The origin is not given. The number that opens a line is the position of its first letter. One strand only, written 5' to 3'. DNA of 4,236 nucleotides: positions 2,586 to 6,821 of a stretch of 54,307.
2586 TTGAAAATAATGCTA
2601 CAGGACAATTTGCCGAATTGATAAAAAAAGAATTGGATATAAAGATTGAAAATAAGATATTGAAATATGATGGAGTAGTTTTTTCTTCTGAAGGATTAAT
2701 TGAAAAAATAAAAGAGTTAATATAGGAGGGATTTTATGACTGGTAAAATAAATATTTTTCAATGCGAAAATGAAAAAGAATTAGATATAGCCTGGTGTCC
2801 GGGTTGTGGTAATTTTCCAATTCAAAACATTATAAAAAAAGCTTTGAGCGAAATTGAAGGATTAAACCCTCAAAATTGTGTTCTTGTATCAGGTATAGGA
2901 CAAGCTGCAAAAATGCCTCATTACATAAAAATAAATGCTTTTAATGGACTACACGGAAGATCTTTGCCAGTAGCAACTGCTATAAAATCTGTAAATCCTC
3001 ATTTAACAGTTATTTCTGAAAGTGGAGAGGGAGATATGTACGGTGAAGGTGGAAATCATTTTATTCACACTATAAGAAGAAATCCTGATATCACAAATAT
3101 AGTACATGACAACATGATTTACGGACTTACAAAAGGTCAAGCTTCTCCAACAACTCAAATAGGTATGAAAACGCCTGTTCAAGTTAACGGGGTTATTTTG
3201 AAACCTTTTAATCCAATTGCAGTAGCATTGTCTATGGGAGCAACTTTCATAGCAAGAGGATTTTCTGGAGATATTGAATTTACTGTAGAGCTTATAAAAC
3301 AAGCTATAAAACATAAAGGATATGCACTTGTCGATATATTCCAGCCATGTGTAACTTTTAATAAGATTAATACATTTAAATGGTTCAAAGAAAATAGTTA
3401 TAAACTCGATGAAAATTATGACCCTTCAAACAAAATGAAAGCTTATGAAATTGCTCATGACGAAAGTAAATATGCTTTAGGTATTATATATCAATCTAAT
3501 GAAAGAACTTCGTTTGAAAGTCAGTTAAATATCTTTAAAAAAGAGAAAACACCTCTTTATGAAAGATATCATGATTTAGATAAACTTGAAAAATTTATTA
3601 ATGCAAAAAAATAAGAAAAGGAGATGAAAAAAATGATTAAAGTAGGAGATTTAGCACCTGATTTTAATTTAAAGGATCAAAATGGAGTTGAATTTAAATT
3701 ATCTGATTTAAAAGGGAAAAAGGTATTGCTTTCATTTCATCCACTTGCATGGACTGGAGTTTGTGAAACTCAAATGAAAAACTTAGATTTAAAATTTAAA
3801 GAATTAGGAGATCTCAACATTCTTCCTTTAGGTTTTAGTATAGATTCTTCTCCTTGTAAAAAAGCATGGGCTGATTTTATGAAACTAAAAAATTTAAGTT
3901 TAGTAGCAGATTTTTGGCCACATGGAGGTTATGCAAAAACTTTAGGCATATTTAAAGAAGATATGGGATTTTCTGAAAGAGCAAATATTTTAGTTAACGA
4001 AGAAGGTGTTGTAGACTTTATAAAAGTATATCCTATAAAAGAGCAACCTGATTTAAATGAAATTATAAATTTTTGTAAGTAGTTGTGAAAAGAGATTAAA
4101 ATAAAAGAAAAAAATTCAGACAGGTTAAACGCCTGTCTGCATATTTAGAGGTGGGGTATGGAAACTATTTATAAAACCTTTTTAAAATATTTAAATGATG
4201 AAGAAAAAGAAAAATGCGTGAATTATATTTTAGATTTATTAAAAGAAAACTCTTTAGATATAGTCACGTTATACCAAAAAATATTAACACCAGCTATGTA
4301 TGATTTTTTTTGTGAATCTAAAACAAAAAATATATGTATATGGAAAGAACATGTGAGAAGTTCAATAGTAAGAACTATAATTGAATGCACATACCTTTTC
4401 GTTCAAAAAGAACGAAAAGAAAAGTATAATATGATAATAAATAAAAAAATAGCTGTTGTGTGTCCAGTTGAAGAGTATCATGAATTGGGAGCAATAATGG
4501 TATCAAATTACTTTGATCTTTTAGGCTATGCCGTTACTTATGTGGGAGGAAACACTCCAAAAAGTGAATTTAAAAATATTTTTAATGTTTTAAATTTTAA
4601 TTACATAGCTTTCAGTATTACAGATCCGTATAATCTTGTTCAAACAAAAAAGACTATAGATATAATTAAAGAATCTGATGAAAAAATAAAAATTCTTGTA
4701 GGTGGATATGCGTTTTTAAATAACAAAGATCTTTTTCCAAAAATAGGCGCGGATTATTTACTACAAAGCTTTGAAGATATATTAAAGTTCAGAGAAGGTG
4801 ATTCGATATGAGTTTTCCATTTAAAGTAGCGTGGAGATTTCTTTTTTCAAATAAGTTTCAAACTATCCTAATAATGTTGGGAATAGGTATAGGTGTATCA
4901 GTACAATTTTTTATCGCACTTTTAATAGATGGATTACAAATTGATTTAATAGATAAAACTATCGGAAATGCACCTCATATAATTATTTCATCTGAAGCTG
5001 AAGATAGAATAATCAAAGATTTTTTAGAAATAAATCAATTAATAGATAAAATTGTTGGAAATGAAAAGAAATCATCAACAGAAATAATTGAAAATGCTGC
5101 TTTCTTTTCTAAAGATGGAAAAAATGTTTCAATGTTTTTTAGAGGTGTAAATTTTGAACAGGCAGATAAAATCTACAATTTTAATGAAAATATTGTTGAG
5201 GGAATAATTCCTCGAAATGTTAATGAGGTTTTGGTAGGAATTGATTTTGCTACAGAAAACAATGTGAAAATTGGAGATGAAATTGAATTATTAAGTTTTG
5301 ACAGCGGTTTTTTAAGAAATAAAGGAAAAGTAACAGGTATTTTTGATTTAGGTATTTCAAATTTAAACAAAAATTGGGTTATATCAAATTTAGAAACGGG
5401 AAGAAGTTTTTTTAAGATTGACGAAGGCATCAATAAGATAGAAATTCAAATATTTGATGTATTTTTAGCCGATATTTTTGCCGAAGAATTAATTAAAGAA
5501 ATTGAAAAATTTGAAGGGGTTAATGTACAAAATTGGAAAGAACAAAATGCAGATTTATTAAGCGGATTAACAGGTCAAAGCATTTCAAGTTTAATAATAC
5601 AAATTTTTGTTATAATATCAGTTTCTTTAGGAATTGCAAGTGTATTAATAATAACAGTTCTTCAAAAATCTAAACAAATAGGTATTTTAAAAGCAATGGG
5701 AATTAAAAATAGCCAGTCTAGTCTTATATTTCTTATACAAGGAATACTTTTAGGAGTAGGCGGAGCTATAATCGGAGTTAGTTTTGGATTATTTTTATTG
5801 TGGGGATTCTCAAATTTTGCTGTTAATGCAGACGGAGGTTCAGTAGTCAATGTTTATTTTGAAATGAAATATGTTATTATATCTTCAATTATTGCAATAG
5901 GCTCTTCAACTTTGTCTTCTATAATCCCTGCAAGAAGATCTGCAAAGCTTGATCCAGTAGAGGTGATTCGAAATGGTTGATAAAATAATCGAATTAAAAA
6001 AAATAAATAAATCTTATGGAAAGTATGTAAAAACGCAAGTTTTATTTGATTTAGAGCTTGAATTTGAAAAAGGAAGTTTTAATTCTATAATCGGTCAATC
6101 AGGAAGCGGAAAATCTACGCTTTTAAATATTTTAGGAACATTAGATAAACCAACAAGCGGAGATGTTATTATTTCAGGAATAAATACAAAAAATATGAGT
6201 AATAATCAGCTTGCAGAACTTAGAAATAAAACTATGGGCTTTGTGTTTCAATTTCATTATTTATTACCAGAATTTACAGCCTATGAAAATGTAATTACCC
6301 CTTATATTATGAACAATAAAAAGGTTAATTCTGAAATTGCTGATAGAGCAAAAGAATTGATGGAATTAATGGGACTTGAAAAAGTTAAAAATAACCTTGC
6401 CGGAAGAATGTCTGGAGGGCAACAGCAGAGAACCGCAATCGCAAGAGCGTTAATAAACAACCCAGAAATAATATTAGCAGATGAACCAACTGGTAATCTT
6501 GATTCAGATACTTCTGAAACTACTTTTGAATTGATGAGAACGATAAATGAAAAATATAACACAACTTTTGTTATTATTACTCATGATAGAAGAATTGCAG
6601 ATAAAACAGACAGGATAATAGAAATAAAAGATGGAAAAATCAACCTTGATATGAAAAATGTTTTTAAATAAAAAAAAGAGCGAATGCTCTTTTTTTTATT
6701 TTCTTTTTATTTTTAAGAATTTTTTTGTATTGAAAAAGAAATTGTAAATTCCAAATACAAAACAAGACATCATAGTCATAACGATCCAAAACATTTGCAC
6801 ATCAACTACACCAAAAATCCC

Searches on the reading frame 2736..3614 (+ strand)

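Call 69: search_protein_families(library=pfam, proteins=[window:2736-3614:+], max_evalue=0.0001)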
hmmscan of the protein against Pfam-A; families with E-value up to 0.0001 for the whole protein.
window:2736-3614:+ (292 aa): 2 families
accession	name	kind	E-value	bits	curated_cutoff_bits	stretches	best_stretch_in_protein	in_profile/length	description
PF02775.26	TPP_enzyme_C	-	4.9e-27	95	21.9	1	57-201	15-151/151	Thiamine pyrophosphate enzyme, C-terminal TPP binding domain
PF12367.13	PFO_beta_C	-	7.2e-25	87.3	24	1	205-268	1-65/66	Pyruvate ferredoxin oxidoreductase beta subunit C terminal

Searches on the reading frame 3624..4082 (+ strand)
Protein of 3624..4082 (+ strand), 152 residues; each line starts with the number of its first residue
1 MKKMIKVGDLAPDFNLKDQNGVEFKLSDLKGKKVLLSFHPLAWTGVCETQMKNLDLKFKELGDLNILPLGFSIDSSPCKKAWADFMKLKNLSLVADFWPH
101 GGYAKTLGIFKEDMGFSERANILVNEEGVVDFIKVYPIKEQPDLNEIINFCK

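Call 70: search_protein_families(library=pfam, proteins=[window:3624-4082:+], max_evalue=0.0001)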
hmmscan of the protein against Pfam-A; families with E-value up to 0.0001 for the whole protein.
window:3624-4082:+ (152 aa): 2 families
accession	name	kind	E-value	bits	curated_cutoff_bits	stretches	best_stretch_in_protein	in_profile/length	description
PF00578.27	AhpC-TSA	-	1.1e-26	93.6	26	1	7-132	1-123/124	AhpC/TSA family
PF08534.16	Redoxin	-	9.1e-19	68.1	26.6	1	6-147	1-147/148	Redoxin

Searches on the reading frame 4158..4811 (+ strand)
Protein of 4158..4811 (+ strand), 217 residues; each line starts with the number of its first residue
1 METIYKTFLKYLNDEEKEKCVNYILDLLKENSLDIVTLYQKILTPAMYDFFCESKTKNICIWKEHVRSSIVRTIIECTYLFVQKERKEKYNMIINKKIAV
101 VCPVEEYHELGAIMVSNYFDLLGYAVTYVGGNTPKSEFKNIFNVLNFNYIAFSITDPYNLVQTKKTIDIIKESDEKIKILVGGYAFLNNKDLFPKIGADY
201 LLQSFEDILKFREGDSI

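Call 70: search_protein_families(library=pfam, proteins=[window:4158-4811:+], max_evalue=0.0001)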
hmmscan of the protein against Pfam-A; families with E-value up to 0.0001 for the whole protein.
window:4158-4811:+ (217 aa): 1 family
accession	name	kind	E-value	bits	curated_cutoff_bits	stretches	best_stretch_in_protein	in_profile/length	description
PF02310.24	B12-binding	-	2e-11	44.2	32.1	1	97-201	2-109/121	B12 binding domain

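Call 85: search_solved_structures(query=window:4158-4811:+, max_evalue=0.01, show_alignments=1)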
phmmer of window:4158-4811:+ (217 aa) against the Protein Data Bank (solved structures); distinct sequences matched with E-value up to 0.01: 1.
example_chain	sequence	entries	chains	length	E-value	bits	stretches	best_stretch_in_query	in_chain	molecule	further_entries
8jbs_A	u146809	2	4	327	2.2e-06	30.8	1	27-189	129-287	Putative cobalamin binding protein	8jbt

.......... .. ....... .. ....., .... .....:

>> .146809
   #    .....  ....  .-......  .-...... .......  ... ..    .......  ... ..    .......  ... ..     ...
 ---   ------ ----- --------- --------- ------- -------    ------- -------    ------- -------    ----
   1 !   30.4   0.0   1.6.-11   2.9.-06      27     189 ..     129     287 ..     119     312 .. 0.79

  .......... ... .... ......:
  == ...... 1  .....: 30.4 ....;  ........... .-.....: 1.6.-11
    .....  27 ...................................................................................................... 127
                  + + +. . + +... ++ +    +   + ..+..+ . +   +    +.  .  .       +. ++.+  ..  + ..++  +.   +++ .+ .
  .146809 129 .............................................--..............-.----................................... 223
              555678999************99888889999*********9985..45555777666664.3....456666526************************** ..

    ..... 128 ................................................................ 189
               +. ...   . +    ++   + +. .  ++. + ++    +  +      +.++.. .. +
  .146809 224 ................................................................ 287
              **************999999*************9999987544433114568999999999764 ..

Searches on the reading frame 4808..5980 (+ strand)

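Call 69: search_protein_families(library=pfam, proteins=[window:4808-5980:+], max_evalue=0.0001)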
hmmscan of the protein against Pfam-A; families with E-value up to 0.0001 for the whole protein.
window:4808-5980:+ (390 aa): 2 families
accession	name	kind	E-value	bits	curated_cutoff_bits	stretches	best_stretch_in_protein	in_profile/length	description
PF02687.27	FtsX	-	1.8e-13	51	25.5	1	264-383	3-120/120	FtsX-like permease C-terminal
PF12704.14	MacB_PCD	-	4.1e-06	27.7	27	1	19-214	1-190/207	MacB-like periplasmic core domain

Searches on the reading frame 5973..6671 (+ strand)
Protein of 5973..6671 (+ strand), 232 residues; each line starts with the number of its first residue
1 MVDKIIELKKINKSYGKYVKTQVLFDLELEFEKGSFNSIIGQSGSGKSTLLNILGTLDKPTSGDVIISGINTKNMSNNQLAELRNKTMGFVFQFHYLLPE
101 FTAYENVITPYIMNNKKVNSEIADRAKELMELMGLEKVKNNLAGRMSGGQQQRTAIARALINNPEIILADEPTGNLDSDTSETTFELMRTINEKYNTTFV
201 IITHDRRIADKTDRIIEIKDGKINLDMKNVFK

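Call 70: search_protein_families(library=pfam, proteins=[window:5973-6671:+], max_evalue=0.0001)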
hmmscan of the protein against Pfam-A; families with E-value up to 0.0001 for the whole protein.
window:5973-6671:+ (232 aa): 3 families
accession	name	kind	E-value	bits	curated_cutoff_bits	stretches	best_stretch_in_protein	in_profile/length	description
PF00005.33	ABC_tran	-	7.1e-33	114.5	25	1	26-173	3-136/137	ABC transporter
PF02463.25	SMC_N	-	1e-07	32.1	40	1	29-219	20-212/220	RecF/RecN/SMC N terminal domain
PF13304.12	AAA_21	-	2.3e-05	25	27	0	36-69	1-51/304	AAA domain, putative AbiEii toxin, Type IV TA system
